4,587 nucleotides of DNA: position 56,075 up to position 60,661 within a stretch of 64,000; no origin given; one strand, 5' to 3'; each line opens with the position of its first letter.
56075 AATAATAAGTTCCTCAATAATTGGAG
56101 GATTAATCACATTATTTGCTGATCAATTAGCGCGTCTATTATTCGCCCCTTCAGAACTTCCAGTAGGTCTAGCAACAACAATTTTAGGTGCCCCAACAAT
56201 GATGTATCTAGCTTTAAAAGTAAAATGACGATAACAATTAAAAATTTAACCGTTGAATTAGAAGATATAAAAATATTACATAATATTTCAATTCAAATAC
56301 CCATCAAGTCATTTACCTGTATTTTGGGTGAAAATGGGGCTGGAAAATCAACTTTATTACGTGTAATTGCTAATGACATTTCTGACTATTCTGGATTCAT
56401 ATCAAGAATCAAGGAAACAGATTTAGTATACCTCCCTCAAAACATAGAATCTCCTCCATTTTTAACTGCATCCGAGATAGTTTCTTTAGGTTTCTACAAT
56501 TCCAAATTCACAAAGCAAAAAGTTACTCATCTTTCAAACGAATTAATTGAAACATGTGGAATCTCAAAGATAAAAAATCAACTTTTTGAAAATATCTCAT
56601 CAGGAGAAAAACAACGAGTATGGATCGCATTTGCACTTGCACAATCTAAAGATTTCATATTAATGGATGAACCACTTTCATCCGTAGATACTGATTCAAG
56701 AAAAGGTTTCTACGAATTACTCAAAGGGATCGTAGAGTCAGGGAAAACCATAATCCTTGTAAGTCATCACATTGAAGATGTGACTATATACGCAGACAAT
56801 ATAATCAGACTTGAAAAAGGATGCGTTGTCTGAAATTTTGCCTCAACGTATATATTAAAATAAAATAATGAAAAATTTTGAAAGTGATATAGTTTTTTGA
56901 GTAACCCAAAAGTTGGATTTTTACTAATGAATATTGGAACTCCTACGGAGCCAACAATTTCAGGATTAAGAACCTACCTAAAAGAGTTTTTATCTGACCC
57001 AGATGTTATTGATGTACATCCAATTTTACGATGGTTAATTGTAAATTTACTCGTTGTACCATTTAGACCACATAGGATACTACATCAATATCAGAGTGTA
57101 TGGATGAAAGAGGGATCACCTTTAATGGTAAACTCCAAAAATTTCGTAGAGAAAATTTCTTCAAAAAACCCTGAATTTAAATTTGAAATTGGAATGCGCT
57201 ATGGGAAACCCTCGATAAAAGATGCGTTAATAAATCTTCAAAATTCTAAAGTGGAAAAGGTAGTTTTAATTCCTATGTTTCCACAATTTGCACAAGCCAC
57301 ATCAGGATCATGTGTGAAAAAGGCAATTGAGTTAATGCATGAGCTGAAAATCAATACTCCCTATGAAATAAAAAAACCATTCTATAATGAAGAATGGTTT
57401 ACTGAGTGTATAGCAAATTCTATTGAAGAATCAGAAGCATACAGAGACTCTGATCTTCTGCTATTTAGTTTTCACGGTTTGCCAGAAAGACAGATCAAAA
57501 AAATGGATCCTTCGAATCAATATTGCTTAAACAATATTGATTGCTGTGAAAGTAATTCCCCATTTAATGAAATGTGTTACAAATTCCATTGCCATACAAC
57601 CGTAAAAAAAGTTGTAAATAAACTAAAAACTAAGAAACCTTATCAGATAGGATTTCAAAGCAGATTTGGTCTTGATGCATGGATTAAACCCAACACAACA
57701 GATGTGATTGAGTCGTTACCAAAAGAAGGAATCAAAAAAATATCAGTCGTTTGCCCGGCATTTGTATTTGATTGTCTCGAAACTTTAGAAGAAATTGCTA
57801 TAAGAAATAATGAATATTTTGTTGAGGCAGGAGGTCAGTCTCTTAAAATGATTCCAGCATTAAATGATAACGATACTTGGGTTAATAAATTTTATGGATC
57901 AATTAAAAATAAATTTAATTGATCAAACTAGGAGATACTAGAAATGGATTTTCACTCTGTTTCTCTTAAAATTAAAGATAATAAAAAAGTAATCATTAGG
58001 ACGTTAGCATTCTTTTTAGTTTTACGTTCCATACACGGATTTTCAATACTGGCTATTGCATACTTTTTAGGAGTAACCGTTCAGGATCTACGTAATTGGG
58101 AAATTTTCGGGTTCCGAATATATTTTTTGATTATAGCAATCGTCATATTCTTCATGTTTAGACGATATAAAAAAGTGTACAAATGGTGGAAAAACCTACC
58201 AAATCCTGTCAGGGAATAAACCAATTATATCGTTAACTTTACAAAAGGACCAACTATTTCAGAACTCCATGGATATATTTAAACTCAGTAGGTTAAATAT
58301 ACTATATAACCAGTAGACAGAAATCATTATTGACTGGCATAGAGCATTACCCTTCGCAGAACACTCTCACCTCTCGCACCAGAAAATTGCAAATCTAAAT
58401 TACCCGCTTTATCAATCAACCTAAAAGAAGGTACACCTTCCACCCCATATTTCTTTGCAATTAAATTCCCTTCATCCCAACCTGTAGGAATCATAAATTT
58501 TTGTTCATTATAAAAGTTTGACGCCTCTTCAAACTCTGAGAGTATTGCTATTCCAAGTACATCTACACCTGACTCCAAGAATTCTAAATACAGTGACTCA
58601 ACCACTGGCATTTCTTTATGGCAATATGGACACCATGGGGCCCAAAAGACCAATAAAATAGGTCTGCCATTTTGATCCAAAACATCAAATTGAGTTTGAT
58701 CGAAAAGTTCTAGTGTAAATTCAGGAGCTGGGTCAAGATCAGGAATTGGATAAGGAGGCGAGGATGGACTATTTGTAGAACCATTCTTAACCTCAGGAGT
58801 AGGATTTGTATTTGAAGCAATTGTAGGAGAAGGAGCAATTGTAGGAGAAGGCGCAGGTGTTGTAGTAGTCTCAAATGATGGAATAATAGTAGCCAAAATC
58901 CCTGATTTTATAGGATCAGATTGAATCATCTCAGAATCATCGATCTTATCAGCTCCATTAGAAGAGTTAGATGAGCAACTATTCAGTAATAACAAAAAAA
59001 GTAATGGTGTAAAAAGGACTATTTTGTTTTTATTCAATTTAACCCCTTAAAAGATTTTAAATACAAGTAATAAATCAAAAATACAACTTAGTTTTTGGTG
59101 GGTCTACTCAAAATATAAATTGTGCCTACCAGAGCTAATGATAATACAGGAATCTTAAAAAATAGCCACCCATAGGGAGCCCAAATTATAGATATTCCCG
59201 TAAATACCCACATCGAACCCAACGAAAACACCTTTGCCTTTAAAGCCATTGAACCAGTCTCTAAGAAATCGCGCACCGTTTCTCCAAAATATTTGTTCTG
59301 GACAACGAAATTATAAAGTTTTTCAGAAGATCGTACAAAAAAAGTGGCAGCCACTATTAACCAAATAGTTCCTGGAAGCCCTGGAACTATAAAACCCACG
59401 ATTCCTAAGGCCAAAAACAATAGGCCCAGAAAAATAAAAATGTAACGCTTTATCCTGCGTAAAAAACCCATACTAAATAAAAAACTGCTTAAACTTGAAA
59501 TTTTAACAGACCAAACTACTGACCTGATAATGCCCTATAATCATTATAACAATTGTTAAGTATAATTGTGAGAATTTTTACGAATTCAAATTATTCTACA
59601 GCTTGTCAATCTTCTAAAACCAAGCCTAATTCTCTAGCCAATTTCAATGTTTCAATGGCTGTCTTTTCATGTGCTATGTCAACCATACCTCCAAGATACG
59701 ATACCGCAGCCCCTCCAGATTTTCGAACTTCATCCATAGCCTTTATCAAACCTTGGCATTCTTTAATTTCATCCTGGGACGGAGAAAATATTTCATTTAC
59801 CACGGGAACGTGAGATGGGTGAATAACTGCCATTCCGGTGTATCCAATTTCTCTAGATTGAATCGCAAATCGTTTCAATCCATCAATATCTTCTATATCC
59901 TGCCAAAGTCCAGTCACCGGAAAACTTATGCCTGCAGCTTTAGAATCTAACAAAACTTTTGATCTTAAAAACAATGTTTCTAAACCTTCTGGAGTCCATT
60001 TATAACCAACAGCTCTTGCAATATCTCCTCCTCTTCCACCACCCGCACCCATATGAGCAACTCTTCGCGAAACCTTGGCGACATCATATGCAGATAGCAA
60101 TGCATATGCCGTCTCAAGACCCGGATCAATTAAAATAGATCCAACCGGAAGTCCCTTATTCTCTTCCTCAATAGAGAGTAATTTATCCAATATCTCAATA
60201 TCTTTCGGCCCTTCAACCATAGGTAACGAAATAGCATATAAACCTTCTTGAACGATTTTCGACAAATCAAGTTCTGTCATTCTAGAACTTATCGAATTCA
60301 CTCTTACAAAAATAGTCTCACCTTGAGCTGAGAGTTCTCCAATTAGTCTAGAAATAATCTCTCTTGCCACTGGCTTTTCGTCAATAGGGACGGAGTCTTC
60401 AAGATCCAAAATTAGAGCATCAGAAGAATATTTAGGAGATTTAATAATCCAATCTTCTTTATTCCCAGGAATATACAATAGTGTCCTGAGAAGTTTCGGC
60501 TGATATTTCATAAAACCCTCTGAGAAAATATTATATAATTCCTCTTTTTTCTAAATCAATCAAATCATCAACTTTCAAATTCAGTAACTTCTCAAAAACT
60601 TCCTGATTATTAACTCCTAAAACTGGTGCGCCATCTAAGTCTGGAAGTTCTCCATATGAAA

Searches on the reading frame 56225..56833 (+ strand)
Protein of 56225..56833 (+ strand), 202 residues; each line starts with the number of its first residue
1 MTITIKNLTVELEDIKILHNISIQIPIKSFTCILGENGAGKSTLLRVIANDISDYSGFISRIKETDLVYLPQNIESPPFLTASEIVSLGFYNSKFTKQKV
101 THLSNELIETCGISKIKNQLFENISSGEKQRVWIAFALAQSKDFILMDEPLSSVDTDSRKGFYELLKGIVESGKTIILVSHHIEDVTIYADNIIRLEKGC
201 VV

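Call 27: search_protein_families(library=pfam, proteins=[window:56225-56833:+], max_evalue=0.001)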
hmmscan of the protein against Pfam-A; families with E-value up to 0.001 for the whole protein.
window:56225-56833:+ (202 aa): 6 families
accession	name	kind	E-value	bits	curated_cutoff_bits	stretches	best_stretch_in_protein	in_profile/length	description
PF00005.33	ABC_tran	-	5.5e-21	76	25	1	18-151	1-136/137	ABC transporter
PF13304.12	AAA_21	-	5e-10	40.4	27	1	30-68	1-45/304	AAA domain, putative AbiEii toxin, Type IV TA system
PF02463.25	SMC_N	-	1.4e-07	31.6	40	1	10-49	5-45/220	RecF/RecN/SMC N terminal domain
PF13175.12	AAA_15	-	1.9e-05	24.9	32.1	1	23-48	17-43/374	AAA ATPase domain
PF13476.12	AAA_23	-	7e-05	24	27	1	10-127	2-101/201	AAA domain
PF13555.12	AAA_29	-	9.6e-05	22.5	27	1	20-45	14-39/61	P-loop containing region of AAA domain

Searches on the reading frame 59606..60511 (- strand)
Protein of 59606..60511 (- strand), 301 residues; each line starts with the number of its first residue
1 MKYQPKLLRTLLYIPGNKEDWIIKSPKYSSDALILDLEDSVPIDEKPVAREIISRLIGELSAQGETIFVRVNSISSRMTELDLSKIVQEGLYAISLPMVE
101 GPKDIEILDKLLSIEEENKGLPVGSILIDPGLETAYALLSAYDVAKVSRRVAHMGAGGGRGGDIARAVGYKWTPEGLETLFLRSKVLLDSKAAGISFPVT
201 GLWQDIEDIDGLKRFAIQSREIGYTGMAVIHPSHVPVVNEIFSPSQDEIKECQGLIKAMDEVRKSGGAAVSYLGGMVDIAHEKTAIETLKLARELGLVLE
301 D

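Call 27: search_protein_families(library=pfam, proteins=[window:59606-60511:-], max_evalue=0.001)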
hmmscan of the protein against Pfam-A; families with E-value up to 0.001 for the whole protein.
window:59606-60511:- (301 aa): 2 families
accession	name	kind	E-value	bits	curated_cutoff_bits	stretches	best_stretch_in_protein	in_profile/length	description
PF03328.21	HpcH_HpaI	-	1.3e-33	116.6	25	1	9-232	1-221/221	HpcH/HpaI aldolase/citrate lyase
PF15617.12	C-C_Bond_Lyase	-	9.4e-12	45.1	28.4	2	204-293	225-316/320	C-C_Bond_Lyase of the TIM-Barrel fold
